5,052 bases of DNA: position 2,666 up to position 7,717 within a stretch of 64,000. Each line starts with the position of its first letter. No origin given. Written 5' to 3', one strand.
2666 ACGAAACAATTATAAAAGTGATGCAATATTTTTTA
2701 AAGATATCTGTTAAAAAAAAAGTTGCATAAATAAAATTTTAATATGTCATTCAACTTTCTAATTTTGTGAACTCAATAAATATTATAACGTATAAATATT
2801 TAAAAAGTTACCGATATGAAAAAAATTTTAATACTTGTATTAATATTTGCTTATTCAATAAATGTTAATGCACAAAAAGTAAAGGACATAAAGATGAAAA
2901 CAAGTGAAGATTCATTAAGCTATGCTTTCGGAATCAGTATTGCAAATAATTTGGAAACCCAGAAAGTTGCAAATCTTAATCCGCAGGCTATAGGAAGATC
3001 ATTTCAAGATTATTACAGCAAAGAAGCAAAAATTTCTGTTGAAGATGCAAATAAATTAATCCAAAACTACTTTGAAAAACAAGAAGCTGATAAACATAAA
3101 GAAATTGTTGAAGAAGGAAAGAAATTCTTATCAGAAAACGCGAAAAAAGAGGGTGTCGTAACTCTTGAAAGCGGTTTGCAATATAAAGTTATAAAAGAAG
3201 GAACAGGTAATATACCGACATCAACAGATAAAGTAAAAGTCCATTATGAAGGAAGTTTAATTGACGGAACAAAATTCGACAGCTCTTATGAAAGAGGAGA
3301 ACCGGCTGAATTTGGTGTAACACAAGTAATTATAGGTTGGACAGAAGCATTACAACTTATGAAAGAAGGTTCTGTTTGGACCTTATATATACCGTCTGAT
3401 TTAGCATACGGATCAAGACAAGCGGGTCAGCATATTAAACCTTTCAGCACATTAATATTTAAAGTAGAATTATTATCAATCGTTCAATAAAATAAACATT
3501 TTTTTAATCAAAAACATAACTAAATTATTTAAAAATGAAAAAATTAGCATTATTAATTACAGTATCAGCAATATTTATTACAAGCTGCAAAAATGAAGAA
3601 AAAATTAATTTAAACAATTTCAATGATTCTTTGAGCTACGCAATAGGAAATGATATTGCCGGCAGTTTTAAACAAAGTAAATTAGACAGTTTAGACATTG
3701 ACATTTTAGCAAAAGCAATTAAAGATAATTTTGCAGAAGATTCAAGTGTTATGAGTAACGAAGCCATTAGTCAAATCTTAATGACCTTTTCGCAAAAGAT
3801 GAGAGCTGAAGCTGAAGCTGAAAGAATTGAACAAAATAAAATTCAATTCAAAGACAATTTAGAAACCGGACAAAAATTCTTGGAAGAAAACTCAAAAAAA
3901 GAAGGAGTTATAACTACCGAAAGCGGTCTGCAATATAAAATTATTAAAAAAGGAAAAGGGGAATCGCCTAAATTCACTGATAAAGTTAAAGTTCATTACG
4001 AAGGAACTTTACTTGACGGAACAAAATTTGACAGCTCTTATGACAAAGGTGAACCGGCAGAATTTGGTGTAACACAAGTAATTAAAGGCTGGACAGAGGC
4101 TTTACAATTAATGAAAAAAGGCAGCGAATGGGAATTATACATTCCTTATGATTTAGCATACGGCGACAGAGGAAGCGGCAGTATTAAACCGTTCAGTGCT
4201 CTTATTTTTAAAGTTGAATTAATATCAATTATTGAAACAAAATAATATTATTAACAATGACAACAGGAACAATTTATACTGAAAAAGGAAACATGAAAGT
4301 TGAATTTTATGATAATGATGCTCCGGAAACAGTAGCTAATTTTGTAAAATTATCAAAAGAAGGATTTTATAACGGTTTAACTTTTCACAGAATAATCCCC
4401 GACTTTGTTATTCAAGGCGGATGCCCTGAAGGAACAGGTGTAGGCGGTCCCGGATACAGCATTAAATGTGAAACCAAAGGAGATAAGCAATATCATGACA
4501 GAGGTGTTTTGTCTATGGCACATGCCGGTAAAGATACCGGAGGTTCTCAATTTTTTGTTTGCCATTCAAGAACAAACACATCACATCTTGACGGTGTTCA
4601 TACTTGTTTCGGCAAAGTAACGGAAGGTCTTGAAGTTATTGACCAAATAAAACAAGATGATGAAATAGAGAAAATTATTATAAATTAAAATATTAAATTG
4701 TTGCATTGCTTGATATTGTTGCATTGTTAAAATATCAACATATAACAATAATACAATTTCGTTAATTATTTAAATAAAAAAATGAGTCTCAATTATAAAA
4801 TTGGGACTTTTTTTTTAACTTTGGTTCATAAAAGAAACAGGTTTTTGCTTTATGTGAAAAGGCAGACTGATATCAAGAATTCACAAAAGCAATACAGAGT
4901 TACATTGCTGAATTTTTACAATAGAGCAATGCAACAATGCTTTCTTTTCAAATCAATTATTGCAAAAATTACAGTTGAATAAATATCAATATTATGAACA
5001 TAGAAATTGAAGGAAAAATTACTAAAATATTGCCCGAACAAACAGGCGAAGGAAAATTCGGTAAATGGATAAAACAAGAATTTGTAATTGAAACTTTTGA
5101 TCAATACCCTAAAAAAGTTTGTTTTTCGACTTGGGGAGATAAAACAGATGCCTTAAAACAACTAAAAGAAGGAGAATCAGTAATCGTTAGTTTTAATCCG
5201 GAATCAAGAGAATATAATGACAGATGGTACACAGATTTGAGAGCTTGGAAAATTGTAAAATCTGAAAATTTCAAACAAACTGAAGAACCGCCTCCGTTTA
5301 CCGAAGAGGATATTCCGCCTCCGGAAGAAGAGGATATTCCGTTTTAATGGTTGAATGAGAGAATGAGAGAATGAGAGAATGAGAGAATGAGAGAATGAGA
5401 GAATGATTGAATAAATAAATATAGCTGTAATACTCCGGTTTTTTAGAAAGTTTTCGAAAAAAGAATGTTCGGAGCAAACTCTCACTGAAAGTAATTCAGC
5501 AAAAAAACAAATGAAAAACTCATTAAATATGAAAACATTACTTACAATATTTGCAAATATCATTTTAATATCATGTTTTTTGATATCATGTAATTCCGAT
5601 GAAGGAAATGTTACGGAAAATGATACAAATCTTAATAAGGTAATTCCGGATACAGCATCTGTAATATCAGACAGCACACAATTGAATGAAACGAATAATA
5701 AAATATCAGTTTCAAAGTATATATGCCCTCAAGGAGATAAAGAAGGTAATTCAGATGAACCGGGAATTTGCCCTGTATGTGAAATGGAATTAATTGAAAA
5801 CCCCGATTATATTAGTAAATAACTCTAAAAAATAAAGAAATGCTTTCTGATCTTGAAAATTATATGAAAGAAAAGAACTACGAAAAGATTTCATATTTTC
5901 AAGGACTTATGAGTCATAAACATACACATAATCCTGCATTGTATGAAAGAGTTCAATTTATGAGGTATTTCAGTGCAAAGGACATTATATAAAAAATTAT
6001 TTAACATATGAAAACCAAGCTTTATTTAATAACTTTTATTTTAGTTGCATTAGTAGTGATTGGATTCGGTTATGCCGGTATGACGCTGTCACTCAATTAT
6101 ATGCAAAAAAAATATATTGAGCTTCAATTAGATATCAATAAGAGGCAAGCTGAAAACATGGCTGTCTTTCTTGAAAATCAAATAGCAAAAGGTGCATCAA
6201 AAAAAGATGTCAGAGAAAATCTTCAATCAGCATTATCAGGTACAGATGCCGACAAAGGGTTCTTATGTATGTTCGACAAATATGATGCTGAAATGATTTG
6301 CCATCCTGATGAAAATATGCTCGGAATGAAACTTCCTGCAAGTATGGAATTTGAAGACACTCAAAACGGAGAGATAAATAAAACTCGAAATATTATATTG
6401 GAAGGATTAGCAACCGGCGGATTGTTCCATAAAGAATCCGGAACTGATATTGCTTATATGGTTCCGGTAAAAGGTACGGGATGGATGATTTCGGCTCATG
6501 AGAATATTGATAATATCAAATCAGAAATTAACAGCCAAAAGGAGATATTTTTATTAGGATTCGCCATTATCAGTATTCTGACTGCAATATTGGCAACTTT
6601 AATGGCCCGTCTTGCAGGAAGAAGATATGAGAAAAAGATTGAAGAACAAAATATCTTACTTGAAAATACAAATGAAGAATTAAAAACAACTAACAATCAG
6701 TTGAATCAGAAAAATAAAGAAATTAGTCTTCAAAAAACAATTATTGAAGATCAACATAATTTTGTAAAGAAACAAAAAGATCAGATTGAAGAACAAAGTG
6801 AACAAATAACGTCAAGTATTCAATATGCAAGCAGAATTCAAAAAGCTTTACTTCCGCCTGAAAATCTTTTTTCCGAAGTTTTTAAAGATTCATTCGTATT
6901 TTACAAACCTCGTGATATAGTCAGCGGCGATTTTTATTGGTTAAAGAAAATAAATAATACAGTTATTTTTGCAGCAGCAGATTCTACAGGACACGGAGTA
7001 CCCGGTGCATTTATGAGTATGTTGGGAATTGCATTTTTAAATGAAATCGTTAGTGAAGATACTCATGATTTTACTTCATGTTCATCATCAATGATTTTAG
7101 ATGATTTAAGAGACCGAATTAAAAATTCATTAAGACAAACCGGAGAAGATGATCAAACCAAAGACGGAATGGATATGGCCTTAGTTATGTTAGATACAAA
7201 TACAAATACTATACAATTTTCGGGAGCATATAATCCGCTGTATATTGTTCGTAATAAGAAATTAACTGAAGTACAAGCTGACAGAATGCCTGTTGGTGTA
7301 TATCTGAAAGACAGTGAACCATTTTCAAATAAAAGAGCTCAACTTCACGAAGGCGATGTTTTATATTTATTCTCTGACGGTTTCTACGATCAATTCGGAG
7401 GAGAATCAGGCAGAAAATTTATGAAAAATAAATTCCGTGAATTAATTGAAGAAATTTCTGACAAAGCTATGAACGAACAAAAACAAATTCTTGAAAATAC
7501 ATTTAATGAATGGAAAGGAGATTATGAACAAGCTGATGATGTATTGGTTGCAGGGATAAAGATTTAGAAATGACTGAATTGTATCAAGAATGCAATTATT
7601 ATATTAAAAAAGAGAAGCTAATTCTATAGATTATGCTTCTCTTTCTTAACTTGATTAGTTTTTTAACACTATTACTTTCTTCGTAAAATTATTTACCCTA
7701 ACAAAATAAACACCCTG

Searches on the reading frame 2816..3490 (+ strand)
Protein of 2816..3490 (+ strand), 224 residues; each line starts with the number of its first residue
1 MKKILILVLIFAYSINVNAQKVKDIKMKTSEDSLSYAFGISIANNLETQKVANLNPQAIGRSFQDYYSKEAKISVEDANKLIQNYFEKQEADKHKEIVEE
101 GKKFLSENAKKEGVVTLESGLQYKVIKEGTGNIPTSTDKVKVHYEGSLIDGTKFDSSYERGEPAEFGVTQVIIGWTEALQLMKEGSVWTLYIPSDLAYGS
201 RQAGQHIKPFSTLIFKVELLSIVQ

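Call 13: search_protein_families(library=pfam, proteins=[window:2816-3490:+], max_evalue=0.001)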
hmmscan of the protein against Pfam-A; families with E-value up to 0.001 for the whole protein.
window:2816-3490:+ (224 aa): 2 families
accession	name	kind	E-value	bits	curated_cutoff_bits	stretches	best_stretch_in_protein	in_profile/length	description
PF00254.34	FKBP_C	-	1.4e-29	102.7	21.1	1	134-220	5-94/94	FKBP-type peptidyl-prolyl cis-trans isomerase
PF01346.23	FKBP_N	-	9.3e-23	81.3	22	1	31-125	1-97/97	Domain amino terminal to FKBP-type peptidyl-prolyl isomerase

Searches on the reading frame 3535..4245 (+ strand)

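Call 13: search_protein_families(library=pfam, proteins=[window:3535-4245:+], max_evalue=0.001)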
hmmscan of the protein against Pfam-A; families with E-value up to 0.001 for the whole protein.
window:3535-4245:+ (236 aa): 2 families
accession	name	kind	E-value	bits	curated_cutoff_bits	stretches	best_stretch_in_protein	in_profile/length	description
PF00254.34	FKBP_C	-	2.2e-30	105.3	21.1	1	143-230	3-94/94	FKBP-type peptidyl-prolyl cis-trans isomerase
PF01346.23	FKBP_N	-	6.2e-25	88.3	22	1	31-136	2-97/97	Domain amino terminal to FKBP-type peptidyl-prolyl isomerase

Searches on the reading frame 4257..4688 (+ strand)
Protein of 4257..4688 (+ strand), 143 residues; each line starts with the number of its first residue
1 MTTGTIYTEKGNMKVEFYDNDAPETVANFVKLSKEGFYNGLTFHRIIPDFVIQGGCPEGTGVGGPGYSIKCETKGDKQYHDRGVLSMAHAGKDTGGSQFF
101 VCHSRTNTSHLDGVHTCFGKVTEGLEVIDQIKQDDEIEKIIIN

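Call 13: search_protein_families(library=pfam, proteins=[window:4257-4688:+], max_evalue=0.001)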
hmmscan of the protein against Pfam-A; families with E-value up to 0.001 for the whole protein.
window:4257-4688:+ (143 aa): 1 family
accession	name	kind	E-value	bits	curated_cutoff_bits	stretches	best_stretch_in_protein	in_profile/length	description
PF00160.26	Pro_isomerase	-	3.2e-42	144.9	21.7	1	6-135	4-141/159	Cyclophilin type peptidyl-prolyl cis-trans isomerase/CLD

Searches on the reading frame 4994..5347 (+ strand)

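Call 13: search_protein_families(library=pfam, proteins=[window:4994-5347:+], max_evalue=0.001)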
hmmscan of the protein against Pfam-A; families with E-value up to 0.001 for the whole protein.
window:4994-5347:+ (117 aa): 1 family
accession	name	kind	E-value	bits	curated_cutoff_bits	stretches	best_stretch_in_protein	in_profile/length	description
PF11325.14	DUF3127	-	5.3e-33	113.5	27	1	4-87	1-84/85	Domain of unknown function (DUF3127)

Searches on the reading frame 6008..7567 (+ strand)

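Call 13: search_protein_families(library=pfam, proteins=[window:6008-7567:+], max_evalue=0.001)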
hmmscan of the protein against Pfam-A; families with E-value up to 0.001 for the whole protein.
window:6008-7567:+ (519 aa): 1 family
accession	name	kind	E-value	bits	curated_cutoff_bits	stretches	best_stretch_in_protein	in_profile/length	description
PF07228.17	SpoIIE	-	2.5e-21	76.9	25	1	317-515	3-187/192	Stage II sporulation protein E (SpoIIE)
